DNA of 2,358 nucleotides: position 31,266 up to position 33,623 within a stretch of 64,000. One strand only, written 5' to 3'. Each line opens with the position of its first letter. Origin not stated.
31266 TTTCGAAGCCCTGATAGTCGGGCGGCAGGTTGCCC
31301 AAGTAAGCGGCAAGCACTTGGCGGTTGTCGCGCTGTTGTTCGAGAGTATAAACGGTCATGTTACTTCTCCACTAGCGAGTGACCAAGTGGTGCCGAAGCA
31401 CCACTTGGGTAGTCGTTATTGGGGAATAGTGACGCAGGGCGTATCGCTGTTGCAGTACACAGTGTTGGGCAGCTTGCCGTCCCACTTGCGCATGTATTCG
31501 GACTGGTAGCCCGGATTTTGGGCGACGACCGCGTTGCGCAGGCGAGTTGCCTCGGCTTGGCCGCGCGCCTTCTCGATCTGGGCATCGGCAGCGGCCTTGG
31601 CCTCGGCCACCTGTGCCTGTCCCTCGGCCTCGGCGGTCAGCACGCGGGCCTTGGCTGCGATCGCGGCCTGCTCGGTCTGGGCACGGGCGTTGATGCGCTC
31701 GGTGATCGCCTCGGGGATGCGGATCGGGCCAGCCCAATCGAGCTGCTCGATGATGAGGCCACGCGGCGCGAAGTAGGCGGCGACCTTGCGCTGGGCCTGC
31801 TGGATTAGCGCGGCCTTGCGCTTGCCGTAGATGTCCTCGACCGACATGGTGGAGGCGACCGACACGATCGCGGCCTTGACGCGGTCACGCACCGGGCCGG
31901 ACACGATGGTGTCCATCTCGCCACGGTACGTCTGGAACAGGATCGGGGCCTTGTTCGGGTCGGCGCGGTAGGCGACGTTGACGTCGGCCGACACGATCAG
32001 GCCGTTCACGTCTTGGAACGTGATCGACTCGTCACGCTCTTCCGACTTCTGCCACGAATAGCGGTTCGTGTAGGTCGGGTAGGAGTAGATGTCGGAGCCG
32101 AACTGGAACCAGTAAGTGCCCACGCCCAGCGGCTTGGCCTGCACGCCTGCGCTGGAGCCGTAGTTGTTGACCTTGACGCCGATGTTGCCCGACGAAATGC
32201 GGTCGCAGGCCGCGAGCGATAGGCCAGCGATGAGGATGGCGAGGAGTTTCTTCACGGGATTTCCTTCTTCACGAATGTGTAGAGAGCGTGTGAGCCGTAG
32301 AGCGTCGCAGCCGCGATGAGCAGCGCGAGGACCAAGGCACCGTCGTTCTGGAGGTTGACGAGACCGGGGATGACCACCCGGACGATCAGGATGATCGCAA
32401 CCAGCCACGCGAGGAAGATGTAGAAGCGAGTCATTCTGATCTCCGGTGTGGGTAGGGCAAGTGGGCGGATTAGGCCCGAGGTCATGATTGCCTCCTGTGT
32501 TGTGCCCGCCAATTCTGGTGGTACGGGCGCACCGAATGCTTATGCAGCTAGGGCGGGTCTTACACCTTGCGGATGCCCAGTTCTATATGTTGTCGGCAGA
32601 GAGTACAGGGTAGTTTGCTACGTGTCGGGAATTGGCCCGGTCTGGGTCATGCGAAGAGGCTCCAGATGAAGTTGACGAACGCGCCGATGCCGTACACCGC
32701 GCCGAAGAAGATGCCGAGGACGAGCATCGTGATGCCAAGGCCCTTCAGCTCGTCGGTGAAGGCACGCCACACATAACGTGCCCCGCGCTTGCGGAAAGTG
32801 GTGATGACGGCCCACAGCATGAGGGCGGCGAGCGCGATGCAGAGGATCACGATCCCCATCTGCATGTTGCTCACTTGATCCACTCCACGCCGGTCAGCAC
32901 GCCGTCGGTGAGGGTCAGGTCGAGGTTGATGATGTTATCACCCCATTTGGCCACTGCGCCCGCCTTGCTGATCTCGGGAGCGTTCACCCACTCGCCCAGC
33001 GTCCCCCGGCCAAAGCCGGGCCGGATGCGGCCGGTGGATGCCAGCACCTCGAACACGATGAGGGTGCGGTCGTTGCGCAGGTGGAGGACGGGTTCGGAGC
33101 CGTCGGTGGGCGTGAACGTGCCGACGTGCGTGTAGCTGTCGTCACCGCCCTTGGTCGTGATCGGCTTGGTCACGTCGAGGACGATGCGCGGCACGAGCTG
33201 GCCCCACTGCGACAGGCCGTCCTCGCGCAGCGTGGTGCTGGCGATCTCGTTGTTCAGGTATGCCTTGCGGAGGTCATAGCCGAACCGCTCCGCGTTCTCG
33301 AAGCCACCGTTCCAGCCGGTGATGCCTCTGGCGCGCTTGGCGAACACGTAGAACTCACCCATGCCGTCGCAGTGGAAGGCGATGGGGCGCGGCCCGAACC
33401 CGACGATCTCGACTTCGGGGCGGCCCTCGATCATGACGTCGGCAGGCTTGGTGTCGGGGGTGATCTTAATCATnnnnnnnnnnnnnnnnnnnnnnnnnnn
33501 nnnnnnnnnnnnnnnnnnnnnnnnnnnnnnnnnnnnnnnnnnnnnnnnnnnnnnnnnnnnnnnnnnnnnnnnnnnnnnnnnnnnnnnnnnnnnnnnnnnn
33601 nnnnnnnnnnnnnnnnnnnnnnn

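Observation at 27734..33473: Three-member paralogous family (DTTKPL domain, with KOW/SH3-like GDRVRY repeats) interleaved with small coupled ORFs and an SPFH lipoprotein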

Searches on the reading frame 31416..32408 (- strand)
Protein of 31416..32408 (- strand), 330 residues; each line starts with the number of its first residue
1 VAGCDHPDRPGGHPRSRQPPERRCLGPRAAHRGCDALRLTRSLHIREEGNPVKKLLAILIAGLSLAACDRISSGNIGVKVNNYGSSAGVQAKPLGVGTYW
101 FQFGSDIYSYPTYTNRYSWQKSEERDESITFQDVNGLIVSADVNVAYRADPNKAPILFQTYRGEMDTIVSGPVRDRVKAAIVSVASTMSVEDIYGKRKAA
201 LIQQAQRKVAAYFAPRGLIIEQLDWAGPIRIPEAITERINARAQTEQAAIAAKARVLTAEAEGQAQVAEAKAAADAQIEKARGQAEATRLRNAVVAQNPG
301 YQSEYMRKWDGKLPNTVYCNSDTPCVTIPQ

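Call 7: search_protein_families(library=pfam, max_evalue=1, proteins=[window:31416-32408:-])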
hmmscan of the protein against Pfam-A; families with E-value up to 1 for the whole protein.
window:31416-32408:- (330 aa): 1 family
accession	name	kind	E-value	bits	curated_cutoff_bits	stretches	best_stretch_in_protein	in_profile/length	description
PF01145.31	Band_7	-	2.5e-21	77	23.6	1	71-262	3-175/176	SPFH domain / Band 7 family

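Call 8: search_protein_families(library=phrogs, max_evalue=0.1, proteins=[window:31416-32408:-])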
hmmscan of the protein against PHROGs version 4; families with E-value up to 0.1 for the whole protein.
window:31416-32408:- (330 aa): 5 families
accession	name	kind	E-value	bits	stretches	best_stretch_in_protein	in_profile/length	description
phrog_200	-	other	4.7e-66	224.4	1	55-327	87-358/379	lipoprotein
phrog_21428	-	unknown function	4.5e-09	37.1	1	56-108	9-60/63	-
phrog_38808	-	unknown function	1.7e-06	29.3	1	270-327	8-66/68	-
phrog_28394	-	unknown function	0.037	14.2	1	36-121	6-88/303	-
phrog_5158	-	unknown function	0.045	14.3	1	237-301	191-253/322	-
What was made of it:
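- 31416..32512 (-): SPFH/Band-7 lipoprotein (31416-32255, GTG start, lipobox LAAC) with a GTGA-coupled upstream 2-TM ORF (32252-32512). This is an unrelated cassette inserted in this phage. PF01145 2.5e-21 and phrog_200 (calls 7, 8).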

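Call 62: search_dna_similar(query=window:31416-32255:-, collection=phages, mode=protein, max_rows=15)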
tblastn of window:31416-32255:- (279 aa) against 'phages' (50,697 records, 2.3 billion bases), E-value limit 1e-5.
Records with a match: 360; places in all: 360; records where one place covers at least 80% of the query: 350.
Best place of each record, by identity: <60% 360.
By first word of the organism name: Pseudomonas 72; Klebsiella 45; Erwinia 42; Escherichia 38; Burkholderia 30; Caulobacter 26; Salmonella 24; Stx2a-converting 10; Stenotrophomonas 9; Cronobacter 7; and 31 more.
By host as written in the record: - 49; Pseudomonas aeruginosa 22; Klebsiella pneumoniae 19; Burkholderia sp. 15; Escherichia coli 15; Erwinia amylovora 14; Pseudomonas aeruginosa PAO1 10; Caulobacter vibrioides CB15 9; and 119 more.
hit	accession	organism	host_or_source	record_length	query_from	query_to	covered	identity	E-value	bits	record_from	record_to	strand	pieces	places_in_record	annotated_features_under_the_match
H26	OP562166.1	Xanthomonas virus PB119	Xanthomonas euvesicatoria 1940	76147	17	265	89%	38.8%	4e-42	159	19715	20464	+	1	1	putative outer membrane lipoprotein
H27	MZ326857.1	Stenotrophomonas phage Piffle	Stenotrophomonas maltophilia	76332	17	265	89%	38.4%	5e-44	164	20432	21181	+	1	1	outer membrane lipoprotein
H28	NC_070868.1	Stenotrophomonas phage Piffle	Stenotrophomonas maltophilia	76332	17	265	89%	38.4%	5e-44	164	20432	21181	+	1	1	lipoprotein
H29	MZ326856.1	Stenotrophomonas phage Paxi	Stenotrophomonas maltophilia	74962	17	265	89%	38.1%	1e-43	163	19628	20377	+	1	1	hypothetical protein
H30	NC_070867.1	Stenotrophomonas phage Paxi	Stenotrophomonas maltophilia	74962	17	265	89%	38.1%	1e-43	163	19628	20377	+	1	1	lipoprotein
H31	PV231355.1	Caulobacter phage RBC11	Caulobacter vibrioides CB15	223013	20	265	88%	38.3%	5e-32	130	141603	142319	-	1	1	putative serine protease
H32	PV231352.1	Caulobacter phage RBC63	Caulobacter vibrioides CB15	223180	20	265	88%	38.3%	5e-32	130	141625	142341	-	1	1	putative band 7 lipoprotein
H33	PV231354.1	Caulobacter phage RBC8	Caulobacter vibrioides CB15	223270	20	265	88%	38.3%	5e-32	130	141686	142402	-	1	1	putative serine protease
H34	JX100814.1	Caulobacter phage CcrRogue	Caulobacter vibrioides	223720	20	265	88%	38.2%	5e-32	130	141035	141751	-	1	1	putative band 7 lipoprotein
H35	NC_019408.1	Caulobacter phage CcrRogue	Caulobacter vibrioides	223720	20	265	88%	38.2%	5e-32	130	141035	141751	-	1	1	putative band 7 lipoprotein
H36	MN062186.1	Stenotrophomonas phage Pokken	Stenotrophomonas maltophilia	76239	17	265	89%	37.6%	2e-43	163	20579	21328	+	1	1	hypothetical protein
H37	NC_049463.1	Stenotrophomonas phage Pokken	Stenotrophomonas maltophilia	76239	17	265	89%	37.6%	2e-43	163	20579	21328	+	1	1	lipoprotein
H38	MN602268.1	Bacteriophage DSS3_MAL1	-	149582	17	263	89%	37.8%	8e-39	149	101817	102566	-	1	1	SPFH domain / band 7 family protein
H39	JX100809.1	Caulobacter phage CcrSwift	Caulobacter vibrioides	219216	20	266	89%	37.7%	9e-31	126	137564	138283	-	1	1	putative band 7 lipoprotein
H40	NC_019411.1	Caulobacter phage CcrSwift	Caulobacter vibrioides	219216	20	266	89%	37.7%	9e-31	126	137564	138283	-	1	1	putative band 7 lipoprotein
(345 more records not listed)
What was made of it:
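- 31416..32512 (-): Found in 360 GenBank phage records (call 62).
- Closest known: Phage SPFH/Band-7 lipoproteins. Same: ORF 31416-32255 is a typical member (calls 7, 8, 62).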

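Call 94: get_annotated_region(hit=H27, flank=2500)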
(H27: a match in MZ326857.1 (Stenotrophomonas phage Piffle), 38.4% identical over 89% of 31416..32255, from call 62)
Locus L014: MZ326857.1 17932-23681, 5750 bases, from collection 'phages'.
description: Stenotrophomonas phage Piffle, complete genome.
organism: Stenotrophomonas phage Piffle (NCBI taxid 2859656)
taxonomy: Viruses; Duplodnaviria; Heunggongvirae; Uroviricota; Caudoviricetes; Schitoviridae; Pokkenvirus; Pokkenvirus piffle
host: Stenotrophomonas maltophilia; source: wastewater collected; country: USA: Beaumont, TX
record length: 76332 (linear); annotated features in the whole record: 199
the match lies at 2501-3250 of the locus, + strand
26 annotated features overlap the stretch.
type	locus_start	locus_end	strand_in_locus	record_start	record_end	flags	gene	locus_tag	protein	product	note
tRNA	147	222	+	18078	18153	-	-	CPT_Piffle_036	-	tRNA-Ile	-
tRNA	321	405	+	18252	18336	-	-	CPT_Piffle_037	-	tRNA-Tyr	-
tRNA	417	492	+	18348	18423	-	-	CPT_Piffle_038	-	tRNA-Asn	-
tRNA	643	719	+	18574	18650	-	-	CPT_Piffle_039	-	tRNA-Pro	-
tRNA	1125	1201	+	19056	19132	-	-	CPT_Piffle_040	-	tRNA-Gln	-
tRNA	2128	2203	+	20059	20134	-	-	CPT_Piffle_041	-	tRNA-Arg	-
regulatory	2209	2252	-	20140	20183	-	-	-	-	terminator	-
regulatory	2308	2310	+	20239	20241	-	-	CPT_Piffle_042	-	ribosome_binding_site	-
CDS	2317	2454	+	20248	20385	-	-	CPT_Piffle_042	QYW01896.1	putative membrane protein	Phobius predicted topology shows 1 transmembrane domain N-out C-in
regulatory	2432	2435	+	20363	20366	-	-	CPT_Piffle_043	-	ribosome_binding_site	-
CDS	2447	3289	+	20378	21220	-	-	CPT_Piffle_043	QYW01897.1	outer membrane lipoprotein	Contains predicted 63 bp coil domain near C-terminus; SignalP predicts transmembrane SP-II lipoprotein signal at ...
regulatory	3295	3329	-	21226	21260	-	-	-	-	terminator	-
regulatory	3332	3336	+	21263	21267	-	-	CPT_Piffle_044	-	ribosome_binding_site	-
CDS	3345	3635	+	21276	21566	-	-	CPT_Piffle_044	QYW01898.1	hypothetical protein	-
regulatory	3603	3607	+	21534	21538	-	-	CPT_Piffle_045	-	ribosome_binding_site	-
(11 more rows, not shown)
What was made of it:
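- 31416..32512 (-): A similar small-TM plus lipoprotein pair occurs in phage Piffle (call 94).
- Closest known: Phage SPFH/Band-7 lipoproteins. Same: A coupled small membrane ORF also precedes the homologue in Stenotrophomonas phage Piffle (call 94).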

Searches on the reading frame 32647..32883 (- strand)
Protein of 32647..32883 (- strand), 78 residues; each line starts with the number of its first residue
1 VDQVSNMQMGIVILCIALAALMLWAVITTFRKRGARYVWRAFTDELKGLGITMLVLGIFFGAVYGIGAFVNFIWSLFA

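Call 67: search_protein_families(library=phrogs, max_evalue=0.01, proteins=[window:32647-32883:-])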
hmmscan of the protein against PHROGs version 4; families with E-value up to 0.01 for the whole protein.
window:32647-32883:- (78 aa): 2 families
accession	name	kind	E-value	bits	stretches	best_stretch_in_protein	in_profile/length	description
phrog_11511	-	unknown function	0.0052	18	1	4-34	11-41/63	-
phrog_18202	-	unknown function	0.0099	16.8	1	6-62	15-71/224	-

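Call 68: search_protein_families(library=pfam, max_evalue=0.01, proteins=[window:32647-32883:-])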
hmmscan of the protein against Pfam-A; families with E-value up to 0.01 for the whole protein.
window:32647-32883:- (78 aa): 0 families
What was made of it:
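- On Holin, for ORF 32647-32883: No Pfam hit; PHROG hits are marginal and of unknown function (calls 67, 68).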

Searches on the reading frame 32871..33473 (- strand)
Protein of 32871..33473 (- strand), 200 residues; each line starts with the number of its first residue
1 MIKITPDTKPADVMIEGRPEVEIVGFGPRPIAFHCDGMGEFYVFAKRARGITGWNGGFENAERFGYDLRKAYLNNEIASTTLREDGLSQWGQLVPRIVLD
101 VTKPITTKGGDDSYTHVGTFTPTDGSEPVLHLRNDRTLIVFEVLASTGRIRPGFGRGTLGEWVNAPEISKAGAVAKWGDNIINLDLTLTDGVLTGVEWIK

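Call 7: search_protein_families(library=pfam, max_evalue=1, proteins=[window:32871-33473:-])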
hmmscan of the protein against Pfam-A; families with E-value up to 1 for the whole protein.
window:32871-33473:- (200 aa): 0 families

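Call 8: search_protein_families(library=phrogs, max_evalue=0.1, proteins=[window:32871-33473:-])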
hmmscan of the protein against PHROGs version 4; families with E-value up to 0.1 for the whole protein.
window:32871-33473:- (200 aa): 0 families

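Call 12: search_dna_similar(query=window:32871-33473:-, collection=phages, mode=protein, max_evalue=0.01, max_rows=25)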
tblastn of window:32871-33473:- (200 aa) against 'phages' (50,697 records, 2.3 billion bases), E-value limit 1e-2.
No match.

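Call 16: find_related_loci(query=window:32871-33473:-, collection=viral_contigs, flank=10000)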
Query window:32871-33473:- (200 aa) in viral_contigs; peptide patterns used: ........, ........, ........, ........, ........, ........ (x = any residue, [..] = any of these).
10 stretches matched a pattern, but none encodes a relative of the query by tblastn (E <= 1e-3).

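Call 17: find_homologous_proteins(query=window:32871-33473:-, max_evalue=0.01)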
Query window:32871-33473:- (200 aa): 1 proteins with E <= 0.01 among 282 candidates.
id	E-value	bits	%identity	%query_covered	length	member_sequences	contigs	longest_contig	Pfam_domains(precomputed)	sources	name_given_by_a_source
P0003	1.2e-132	458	100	100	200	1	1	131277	-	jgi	jgi:hypothetical protein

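Call 86: search_protein_families(library=ncbifam, max_evalue=0.1, proteins=[window:32871-33473:-])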
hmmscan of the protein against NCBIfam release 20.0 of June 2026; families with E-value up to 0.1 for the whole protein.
window:32871-33473:- (200 aa): 0 families

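Call 87: search_protein_families(library=padloc, max_evalue=0.1, proteins=[window:32871-33473:-])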
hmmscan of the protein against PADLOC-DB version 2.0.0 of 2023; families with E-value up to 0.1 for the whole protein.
window:32871-33473:- (200 aa): 0 families
